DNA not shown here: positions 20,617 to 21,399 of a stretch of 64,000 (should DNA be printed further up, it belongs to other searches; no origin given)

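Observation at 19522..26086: Duplicated [acyl-CoA dehydrogenase + MaoC + hot-dog partner] modules with a family III CoA-transferase and an SDR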

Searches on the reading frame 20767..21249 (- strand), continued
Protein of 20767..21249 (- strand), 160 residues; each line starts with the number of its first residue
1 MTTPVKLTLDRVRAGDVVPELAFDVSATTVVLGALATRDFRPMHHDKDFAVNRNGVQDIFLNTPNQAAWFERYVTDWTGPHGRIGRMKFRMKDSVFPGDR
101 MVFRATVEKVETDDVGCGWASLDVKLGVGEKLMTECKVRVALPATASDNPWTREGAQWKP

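Call 45: search_protein_families(library=pfam, proteins=[L076:3036-3398:+, L075:3543-3947:+, L025:16827-17792:-, L006:3093-4346:-, L038:12888-13994:+, L004:5283-5735:-, L061:4201-5697:+, L070:12242-14065:-, L063:7289-9643:+, L063:2043-2642:+], max_evalue=0.001)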
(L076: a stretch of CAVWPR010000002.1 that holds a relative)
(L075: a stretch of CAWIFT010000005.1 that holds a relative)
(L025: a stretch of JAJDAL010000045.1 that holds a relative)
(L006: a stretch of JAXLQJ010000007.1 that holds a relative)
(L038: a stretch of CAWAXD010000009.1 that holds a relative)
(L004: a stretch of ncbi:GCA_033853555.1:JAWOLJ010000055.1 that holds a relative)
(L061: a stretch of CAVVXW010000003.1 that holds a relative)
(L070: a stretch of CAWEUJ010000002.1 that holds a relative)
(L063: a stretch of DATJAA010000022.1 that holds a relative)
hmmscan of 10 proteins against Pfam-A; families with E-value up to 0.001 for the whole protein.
L076:3036-3398:+ (120 aa): 0 families

L075:3543-3947:+ (134 aa): 0 families

L025:16827-17792:- (321 aa): 0 families

L006:3093-4346:- (417 aa): 1 family
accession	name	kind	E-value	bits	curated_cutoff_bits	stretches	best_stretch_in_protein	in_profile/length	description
PF00067.27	p450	-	2.2e-27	96.4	22.8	1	197-387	212-433/462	Cytochrome P450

L038:12888-13994:+ (368 aa): 1 family
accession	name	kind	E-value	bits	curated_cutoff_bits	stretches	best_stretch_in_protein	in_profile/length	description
PF06742.16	DUF1214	-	5.9e-09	36.9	25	0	276-347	30-108/112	Protein of unknown function (DUF1214)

L004:5283-5735:- (150 aa): 2 families
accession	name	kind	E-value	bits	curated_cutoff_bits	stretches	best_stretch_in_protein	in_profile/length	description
PF01796.24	OB_ChsH2_C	-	1.5e-15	57.3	27.1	1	62-136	1-65/65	ChsH2, C-terminal OB-fold domain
PF12172.15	zf-ChsH2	-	1.4e-07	31.6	23.2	1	25-57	1-33/37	ChsH2, rubredoxin-like zinc ribbon domain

L061:4201-5697:+ (498 aa): 0 families

L070:12242-14065:- (607 aa): 1 family
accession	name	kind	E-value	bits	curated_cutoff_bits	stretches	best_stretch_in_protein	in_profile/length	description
PF01435.24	Peptidase_M48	-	1.4e-30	106.9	20.3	1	290-509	2-185/186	Peptidase family M48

L063:7289-9643:+ (784 aa): 3 families
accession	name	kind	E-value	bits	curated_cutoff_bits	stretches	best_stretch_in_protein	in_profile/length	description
PF20256.3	MoCoBD_2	-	5.3e-81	272.7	27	1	420-686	2-283/283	Molybdopterin cofactor-binding domain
PF02738.23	MoCoBD_1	-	2.7e-68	230.1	27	1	162-392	17-244/244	Molybdopterin cofactor-binding domain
PF01315.27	Ald_Xan_dh_C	-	3.8e-30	104.9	31.3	1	21-130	2-110/110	Aldehyde oxidase and xanthine dehydrogenase, a/b hammerhead domain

L063:2043-2642:+ (199 aa): 3 families
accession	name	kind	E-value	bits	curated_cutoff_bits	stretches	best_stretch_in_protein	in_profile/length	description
PF13508.13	Acetyltransf_7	-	2.5e-06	28.2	27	1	122-178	29-84/84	Acetyltransferase (GNAT) domain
PF00583.31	Acetyltransf_1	-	5.4e-06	27.1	20.7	1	80-176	28-116/116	Acetyltransferase (GNAT) family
PF13527.13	Acetyltransf_9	-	8.9e-05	22.9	25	1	119-178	69-126/127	Acetyltransferase (GNAT) domain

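Call 61: search_protein_families(library=ncbifam, proteins=[L001:2005-3258:-, L076:5745-6992:+, L069:2863-4053:-, L074:4255-5712:-, L004:5732-6883:-, L071:4417-5589:+], max_evalue=0.00001)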
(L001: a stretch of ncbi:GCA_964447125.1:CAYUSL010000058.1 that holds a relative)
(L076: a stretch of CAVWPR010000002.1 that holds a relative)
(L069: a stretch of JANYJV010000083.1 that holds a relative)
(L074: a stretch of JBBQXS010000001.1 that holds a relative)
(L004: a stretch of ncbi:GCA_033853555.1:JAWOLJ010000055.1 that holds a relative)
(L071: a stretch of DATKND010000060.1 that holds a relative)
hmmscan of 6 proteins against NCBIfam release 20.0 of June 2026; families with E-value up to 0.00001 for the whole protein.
L001:2005-3258:- (417 aa): 7 families
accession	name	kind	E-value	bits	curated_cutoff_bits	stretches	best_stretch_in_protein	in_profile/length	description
NF041177.1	Cyp119_Thmprot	equivalog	2.9e-57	194.1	680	1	97-414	70-367/368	cytochrome P450 Cyp119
NF041802.1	P450_SolI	exception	3.9e-49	167.3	850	1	98-411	112-420/424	solanimycin biosynthesis cytochrome P450 SolI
NF045816.1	PentlenlactSyn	equivalog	2e-43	148.6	700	1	44-403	34-385/396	pentalenolactone synthase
TIGR04458.1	CYP450_TxtE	equivalog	4.6e-41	140.8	500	1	95-413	84-402/403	4-nitrotryptophan synthase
TIGR04515.1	P450_rel_GT_act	subfamily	9.3e-39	133.9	343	1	47-411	52-385/386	P450-derived glycosyltransferase activator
TIGR04538.1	P450_cycloAA_1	subfamily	2e-29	102.7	500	1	102-397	76-377/395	cytochrome P450, cyclodipeptide synthase-associated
NF050147.1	aminopyruv_ApyO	equivalog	4.4e-13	48.7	525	1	101-389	86-396/444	RiPP biosynthesis cytochrome P450 ApyO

L076:5745-6992:+ (415 aa): 7 families
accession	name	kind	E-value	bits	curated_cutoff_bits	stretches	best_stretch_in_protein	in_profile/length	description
NF003809.0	PRK05398.1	subfamily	3.8e-71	239.8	442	2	16-229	3-210/416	formyl-CoA transferase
NF041294.1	Scnl_mescCoAtase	equivalog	4.4e-71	240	700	1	18-394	4-380/381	succinyl-CoA:mesaconate CoA-transferase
TIGR03253.1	oxalate_frc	equivalog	7.4e-71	239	504.2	2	16-227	2-207/416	formyl-CoA transferase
NF052585.1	SucGlutTfsCaiB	equivalog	3.5e-68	230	750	1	16-396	6-387/394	succinate--glutarate CoA-transferase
NF008511.0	PRK11430.1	equivalog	6.3e-53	180.3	522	1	16-377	8-358/381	CoA:oxalate CoA-transferase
NF002914.1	PRK03525.1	equivalog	1.1e-37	129.9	413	1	14-414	6-397/400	L-carnitine CoA-transferase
TIGR04253.1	mesacon_CoA_iso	equivalog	2.2e-23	82.9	725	2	18-228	3-203/403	2-methylfumaryl-CoA isomerase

L069:2863-4053:- (396 aa): 29 families (the best 25 are shown)
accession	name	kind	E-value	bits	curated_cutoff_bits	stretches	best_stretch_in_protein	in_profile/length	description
NF004810.0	PRK06157.1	equivalog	1.5e-178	594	403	1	3-394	2-398/400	acetyl-CoA acetyltransferase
NF004720.0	PRK06064.1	subfamily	2.9e-96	322.6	420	1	9-391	3-385/389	thiolase domain-containing protein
NF053570.1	AcCoTHIOL_METTL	equivalog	1.6e-80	270.8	600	1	10-385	4-377/385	acetyl-CoA acetyltransferase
NF005704.0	PRK07516.1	subfamily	1.3e-72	245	412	1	9-391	3-385/389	thiolase domain-containing protein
NF009228.0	PRK12578.1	subfamily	9.8e-60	202.2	485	1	7-391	2-385/387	thiolase domain-containing protein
NF004936.0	PRK06289.1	equivalog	5.7e-59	199.9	375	1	23-388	21-400/405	acetyl-CoA acetyltransferase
NF006102.0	PRK08256.1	subfamily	1.8e-56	191.9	436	1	8-378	3-380/394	lipid-transfer protein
NF006180.0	PRK08313.1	subfamily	4.3e-48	164.1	514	1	7-380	3-373/389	thiolase domain-containing protein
NF004721.0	PRK06065.1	equivalog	1.3e-46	159.2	455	1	6-361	8-364/393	thiolase domain-containing protein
NF004811.0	PRK06158.1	subfamily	1.9e-44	152.2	421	1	6-380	6-369/384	acetyl-CoA acetyltransferase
NF004982.0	PRK06365.1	equivalog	4.2e-44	151.3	695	2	48-240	61-254/430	thiolase domain-containing protein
NF004715.0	PRK06059.1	equivalog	7.8e-42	143.6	424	1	8-378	4-387/399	lipid-transfer protein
NF053628.1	BnzsclthlBbsBGT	equivalog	4.6e-39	134.3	750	1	8-379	5-370/389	benzoylsuccinyl-CoA thiolase subunit BbsB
NF004722.0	PRK06066.1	equivalog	9.4e-37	126.9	516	1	8-381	4-374/385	thiolase domain-containing protein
NF006010.0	PRK08142.1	subfamily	1.8e-36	125.7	462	1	6-386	3-379/388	thiolase domain-containing protein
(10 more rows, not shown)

L074:4255-5712:- (485 aa): 6 families
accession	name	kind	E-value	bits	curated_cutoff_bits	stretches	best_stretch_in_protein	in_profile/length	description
NF003274.0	PRK04262.1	equivalog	1.2e-33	116.6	244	1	2-329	3-344/347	hydroxymethylglutaryl-CoA synthase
TIGR00748.1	HMG_CoA_syn_Arc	equivalog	2.2e-21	76.5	353.35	1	1-289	1-300/345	hydroxymethylglutaryl-CoA synthase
NF006829.0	PRK09352.1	subfamily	1.9e-09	37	249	1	30-272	40-295/322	beta-ketoacyl-ACP synthase 3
TIGR01835.1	HMG-CoA-S_prok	equivalog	4.2e-08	32.4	360.35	1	33-287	39-308/382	hydroxymethylglutaryl-CoA synthase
TIGR00747.1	fabH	subfamily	4.8e-08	32.4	292.1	1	4-272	5-296/322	beta-ketoacyl-ACP synthase III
NF004623.0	PRK05963.1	equivalog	8.4e-06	25.3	437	0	201-279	232-311/328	beta-ketoacyl-ACP synthase III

L004:5732-6883:- (383 aa): 17 families
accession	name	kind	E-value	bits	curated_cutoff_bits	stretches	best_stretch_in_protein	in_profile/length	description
NF005892.0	PRK07855.1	subfamily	4.1e-120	401.2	469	1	10-380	5-389/390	lipid-transfer protein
NF004811.0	PRK06158.1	subfamily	2e-69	234.4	421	1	10-366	7-364/384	acetyl-CoA acetyltransferase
NF006010.0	PRK08142.1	subfamily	3.7e-48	164.2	462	1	10-364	4-366/388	thiolase domain-containing protein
NF004720.0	PRK06064.1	subfamily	1.3e-36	126.2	420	1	11-378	2-381/389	thiolase domain-containing protein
NF006180.0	PRK08313.1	subfamily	3e-29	102.1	514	1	10-364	3-366/389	thiolase domain-containing protein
NF006102.0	PRK08256.1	subfamily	5.5e-28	98.1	436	1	11-365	3-376/394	lipid-transfer protein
NF004715.0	PRK06059.1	equivalog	2.6e-23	82.7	424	1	11-365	4-383/399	lipid-transfer protein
NF053570.1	AcCoTHIOL_METTL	equivalog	1.2e-22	80.3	600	1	89-353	86-353/385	acetyl-CoA acetyltransferase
NF053628.1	BnzsclthlBbsBGT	equivalog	2.4e-22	79.3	750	1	82-321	78-311/389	benzoylsuccinyl-CoA thiolase subunit BbsB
NF004810.0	PRK06157.1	equivalog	7.4e-21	74.7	403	1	11-320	7-324/400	acetyl-CoA acetyltransferase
NF009228.0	PRK12578.1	subfamily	2.6e-20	72.4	485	1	14-329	6-329/387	thiolase domain-containing protein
NF004722.0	PRK06066.1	equivalog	6.2e-16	58.4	516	1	94-374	91-376/385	thiolase domain-containing protein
NF004982.0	PRK06365.1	equivalog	6.6e-16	58.4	695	1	83-246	94-257/430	thiolase domain-containing protein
NF005704.0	PRK07516.1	subfamily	4e-15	55.7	412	1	12-329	3-330/389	thiolase domain-containing protein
NF004721.0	PRK06065.1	equivalog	1.2e-13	50.7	455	1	9-319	8-320/393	thiolase domain-containing protein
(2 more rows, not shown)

L071:4417-5589:+ (390 aa): 19 families
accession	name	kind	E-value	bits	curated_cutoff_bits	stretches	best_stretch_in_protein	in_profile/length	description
TIGR03204.1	pimC_large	equivalog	1e-54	186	623.85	1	2-387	1-395/395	pimeloyl-CoA dehydrogenase large subunit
NF042972.1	AcrlCoAredClosAcrC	equivalog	1.3e-38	132.7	640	1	1-383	1-375/378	acryloyl-CoA reductase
NF053553.1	prodigi_MBC_PigA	equivalog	5.5e-35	121.2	500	1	1-386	1-380/381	prodigiosin MBC biosynthesis dehydrogenase PigA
NF045652.1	ProlPCPDhRedW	equivalog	1e-34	120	650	1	46-383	34-372/376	L-prolyl-[peptidyl-carrier protein] dehydrogenase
NF008997.0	PRK12341.1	equivalog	2.5e-34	119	537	1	1-382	1-374/382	acyl-CoA dehydrogenase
NF042439.1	SulpropCoADesulf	equivalog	2.4e-33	115.4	600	1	48-386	29-372/379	3-sulfinopropanoyl-CoA desulfinase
TIGR03207.1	cyc_hxne_CoA_dh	equivalog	3.3e-31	108.4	575.35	1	44-383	33-370/372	cyclohexanecarboxyl-CoA dehydrogenase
NF045552.1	GlutCoADH_Des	equivalog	4e-31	108.6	470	1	1-387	1-382/387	glutaryl-CoA dehydrogenase Acd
NF058590.1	AcCoDHFadEBacil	equivalog_domain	1.4e-25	89.9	600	1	4-315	20-329/586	acyl-CoA dehydrogenase FadE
NF043006.1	CyhCrbnylCoADH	equivalog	5.6e-24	84.8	650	1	49-382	41-373/380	cyclohexane-1-carbonyl-CoA dehydrogenase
NF002885.1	PRK03354.1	equivalog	5.6e-23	81.6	540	1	1-381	1-370/378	crotonobetainyl-CoA dehydrogenase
TIGR03203.1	pimD_small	equivalog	1.1e-20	74.1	652.7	1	45-287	39-285/378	pimeloyl-CoA dehydrogenase small subunit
NF007000.1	PRK09463.1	subfamily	4.2e-17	61.8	600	1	9-341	40-397/726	acyl-CoA dehydrogenase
TIGR04022.1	sulfur_SfnB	equivalog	5.6e-13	48.5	430.9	1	51-300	41-295/391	SfnB family sulfur acquisition oxidoreductase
NF009586.0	PRK13026.1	subfamily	2.1e-12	46.2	608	1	12-338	78-429/777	acyl-CoA dehydrogenase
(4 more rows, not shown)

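Call 62: search_dna_similar(query=window:20767-21249:-, collection=plasmids, mode=protein, max_evalue=1e-10, max_rows=25)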
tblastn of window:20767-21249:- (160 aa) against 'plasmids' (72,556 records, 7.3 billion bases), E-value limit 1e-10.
Records with a match: 8; places in all: 8; records where one place covers at least 80% of the query: 3.
Best place of each record, by identity: <60% 8.
By first word of the organism name: Vibrio 3; Novosphingobium 2; Azospirillum 1; Nonomuraea 1; Nocardia 1.
By predicted mobility (MOB-suite, as given by PLSDB): non-mobilizable 6; mobilizable 1; conjugative 1.
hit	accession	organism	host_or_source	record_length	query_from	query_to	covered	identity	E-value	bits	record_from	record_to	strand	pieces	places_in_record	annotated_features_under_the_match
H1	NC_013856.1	Azospirillum sp. B510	-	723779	2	158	98%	50.0%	3e-42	155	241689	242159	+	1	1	hypothetical protein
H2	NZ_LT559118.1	Nonomuraea gerenzanensis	-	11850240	15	142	80%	36.7%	2e-15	79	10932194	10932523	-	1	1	none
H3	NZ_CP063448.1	Novosphingobium sp. ES2-1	mixed culture,activated sludge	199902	14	130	73%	37.3%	1e-14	77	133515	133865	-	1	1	MaoC/PaaZ C-terminal domain-containing protein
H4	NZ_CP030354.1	Novosphingobium sp. P6W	cell culture,podzolic fallow soil ...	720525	3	140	86%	31.4%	6e-16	81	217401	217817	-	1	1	hypothetical protein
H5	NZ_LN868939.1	Nocardia farcinica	not known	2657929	11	115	66%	38.1%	4e-16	81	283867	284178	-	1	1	none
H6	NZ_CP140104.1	Vibrio alfacsensis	Scophthalmus maximus,intestinal tract ...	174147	12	113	64%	36.3%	5e-15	78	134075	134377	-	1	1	MaoC family dehydratase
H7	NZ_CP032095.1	Vibrio alfacsensis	Solea senegalensis,whole ...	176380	12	113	64%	36.3%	5e-15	78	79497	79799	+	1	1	MaoC family dehydratase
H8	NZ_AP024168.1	Vibrio alfacsensis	-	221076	12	113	64%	36.3%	5e-15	78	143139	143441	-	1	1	MaoC family dehydratase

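Call 63: get_annotated_region(hit=H1, flank=9000)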
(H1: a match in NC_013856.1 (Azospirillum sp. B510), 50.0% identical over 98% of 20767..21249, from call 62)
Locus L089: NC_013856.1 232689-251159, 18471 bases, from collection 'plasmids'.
description: Azospirillum sp. B510 plasmid pAB510b, complete sequence
organism: Azospirillum sp. B510 (NCBI taxid 137722)
taxonomy: Bacteria; Pseudomonadota; Alphaproteobacteria; Rhodospirillales; Azospirillaceae; Azospirillum; Azospirillum sp. B510
host: -; source: -; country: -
typing (MOB-suite, as given by PLSDB): mobilizable; relaxase MOBP
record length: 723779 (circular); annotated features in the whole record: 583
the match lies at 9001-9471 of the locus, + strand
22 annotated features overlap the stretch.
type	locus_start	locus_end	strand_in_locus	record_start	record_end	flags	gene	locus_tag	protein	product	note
CDS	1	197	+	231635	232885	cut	-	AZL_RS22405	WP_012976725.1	CoA transferase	-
CDS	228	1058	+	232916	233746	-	-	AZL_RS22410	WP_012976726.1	IclR family transcriptional regulator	GO:0006355 - regulation of DNA-templated transcription [Evidence IEA]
CDS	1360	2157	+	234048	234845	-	-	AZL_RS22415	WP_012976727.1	enoyl-CoA hydratase-related protein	-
CDS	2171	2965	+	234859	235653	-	-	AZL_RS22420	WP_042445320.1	enoyl-CoA hydratase-related protein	-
CDS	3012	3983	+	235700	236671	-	-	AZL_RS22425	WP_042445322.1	nitronate monooxygenase family protein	-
CDS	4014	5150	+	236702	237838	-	-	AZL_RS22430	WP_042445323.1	thiolase family protein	GO:0006635 - fatty acid beta-oxidation [Evidence IEA]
CDS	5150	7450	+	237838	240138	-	-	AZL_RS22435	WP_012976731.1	3-hydroxyacyl-CoA dehydrogenase/enoyl-CoA hydratase family protein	-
CDS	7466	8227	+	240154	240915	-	-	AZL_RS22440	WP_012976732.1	DUF2889 domain-containing protein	-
CDS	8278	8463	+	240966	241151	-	-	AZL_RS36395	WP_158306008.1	hypothetical protein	-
CDS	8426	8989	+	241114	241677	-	-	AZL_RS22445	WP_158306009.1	MaoC family dehydratase N-terminal domain-containing protein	-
CDS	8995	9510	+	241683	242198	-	-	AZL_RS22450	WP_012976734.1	hypothetical protein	-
CDS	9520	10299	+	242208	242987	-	-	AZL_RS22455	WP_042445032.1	enoyl-CoA hydratase-related protein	-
CDS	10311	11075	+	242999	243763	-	-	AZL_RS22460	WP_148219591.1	enoyl-CoA hydratase/isomerase family protein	-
CDS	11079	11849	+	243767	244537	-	-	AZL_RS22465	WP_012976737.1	enoyl-CoA hydratase/isomerase family protein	-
CDS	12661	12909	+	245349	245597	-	-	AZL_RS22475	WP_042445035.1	hypothetical protein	-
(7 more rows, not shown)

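Call 72: predict_structure(alignment_id=A1)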
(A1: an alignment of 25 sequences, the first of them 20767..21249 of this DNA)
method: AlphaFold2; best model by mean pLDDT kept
length: 160 residues; sequences in the alignment: 25
mean_pLDDT: 85.2   pTM: 0.80
mean pLDDT of the five models: 85.2, 81.8, 79.2, 78.6, 75.1
residues with pLDDT >= 90: 93; 70-90: 42; 50-70: 17; < 50: 8
segments of 3 or more residues with pLDDT < 50: 44-47
pLDDT, mean of each block of 10 residues (from residue 1): 76 97 88 72 50 58 84 93 92 89 98 93 97 95 93 89
secondary structure, 60 per line:
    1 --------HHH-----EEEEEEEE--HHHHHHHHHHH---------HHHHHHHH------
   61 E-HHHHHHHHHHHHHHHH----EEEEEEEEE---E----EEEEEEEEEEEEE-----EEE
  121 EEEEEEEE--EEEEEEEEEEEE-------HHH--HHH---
elements in order: E17-24 H27-37 H47-54 H63-78 E83-91 E100-112 E118-128 E131-142

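Call 76: fold_search(model_id=the predicted structure, library=pdb)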
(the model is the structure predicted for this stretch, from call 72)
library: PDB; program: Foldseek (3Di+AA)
matches with E <= 10: 1616; with E <= 0.001: 208
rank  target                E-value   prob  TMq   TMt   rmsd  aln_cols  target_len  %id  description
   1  4w78_B                3.7e-10  1.00  0.68  0.85   3.2       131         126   31  Crystal structure of the ChsH1-ChsH2 complex from Mycobacterium tuberculosis (released 2014-10-08)
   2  4wnb_B                4.6e-10  1.00  0.68  0.85   3.3       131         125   31  Crystal structure of the ChsH1-ChsH2 complex from Mycobacterium tuberculosis bound to 3-OPC-CoA (released 2014-10-29)
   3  4w78_F                6.1e-10  1.00  0.67  0.83   3.3       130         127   32  Crystal structure of the ChsH1-ChsH2 complex from Mycobacterium tuberculosis (released 2014-10-08)
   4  3k67_A                5.8e-08  1.00  0.64  0.66   3.1       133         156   23  Crystal structure of protein af1124 from archaeoglobus fulgidus (released 2009-10-20)
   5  4ffu_B                6.5e-08  1.00  0.70  0.74   3.5       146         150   18  CRYSTAL STRUCTURE OF putative MaoC-like (monoamine oxidase-like) protein, similar to NodN from Sinorhizo Bium meliloti (released 2012-06-13)
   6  4ffu_J                6.8e-08  1.00  0.71  0.78   3.1       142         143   18  CRYSTAL STRUCTURE OF putative MaoC-like (monoamine oxidase-like) protein, similar to NodN from Sinorhizo Bium meliloti (released 2012-06-13)
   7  2b3m                  8.6e-08  1.00  0.64  0.67   3.2       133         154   23  Crystal structure of protein AF1124 from Archaeoglobus fulgidus (released 2005-11-01)
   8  4ffu_A                8.6e-08  1.00  0.70  0.72   3.5       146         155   18  CRYSTAL STRUCTURE OF putative MaoC-like (monoamine oxidase-like) protein, similar to NodN from Sinorhizo Bium meliloti (released 2012-06-13)
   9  4rv2_B                1.0e-07  1.00  0.68  0.76   3.5       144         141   21  Crystal Structure of (3R)-hydroxyacyl-ACP dehydratase HadAB hetero-dimer from Mycobacterium smegmatis (released 2015-02-11)
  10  4ffu_C                1.1e-07  1.00  0.69  0.73   5.3       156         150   18  CRYSTAL STRUCTURE OF putative MaoC-like (monoamine oxidase-like) protein, similar to NodN from Sinorhizo Bium meliloti (released 2012-06-13)
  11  1iq6_A                1.3e-07  1.00  0.67  0.80   3.3       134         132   22  (R)-HYDRATASE FROM A. CAVIAE INVOLVED IN PHA BIOSYNTHESIS (released 2003-02-18)
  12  4rlj_B                1.4e-07  1.00  0.67  0.73   3.4       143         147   21  Crystal Structure of (3R)-hydroxyacyl-ACP dehydratase HadAB hetero-dimer from Mycobacterium tuberculosis (released 2015-10-21)
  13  4ffu_E                1.5e-07  1.00  0.70  0.74   5.0       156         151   18  CRYSTAL STRUCTURE OF putative MaoC-like (monoamine oxidase-like) protein, similar to NodN from Sinorhizo Bium meliloti (released 2012-06-13)
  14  4ffu_I                1.7e-07  1.00  0.72  0.73   3.4       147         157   18  CRYSTAL STRUCTURE OF putative MaoC-like (monoamine oxidase-like) protein, similar to NodN from Sinorhizo Bium meliloti (released 2012-06-13)
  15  5zy8_B                1.8e-07  1.00  0.68  0.76   3.5       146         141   20  Crystal structure of C terminal truncated HadBC (3R-Hydroxyacyl-ACP Dehydratase) complex from Mycobacterium tuberculos (released 2019-06-12)
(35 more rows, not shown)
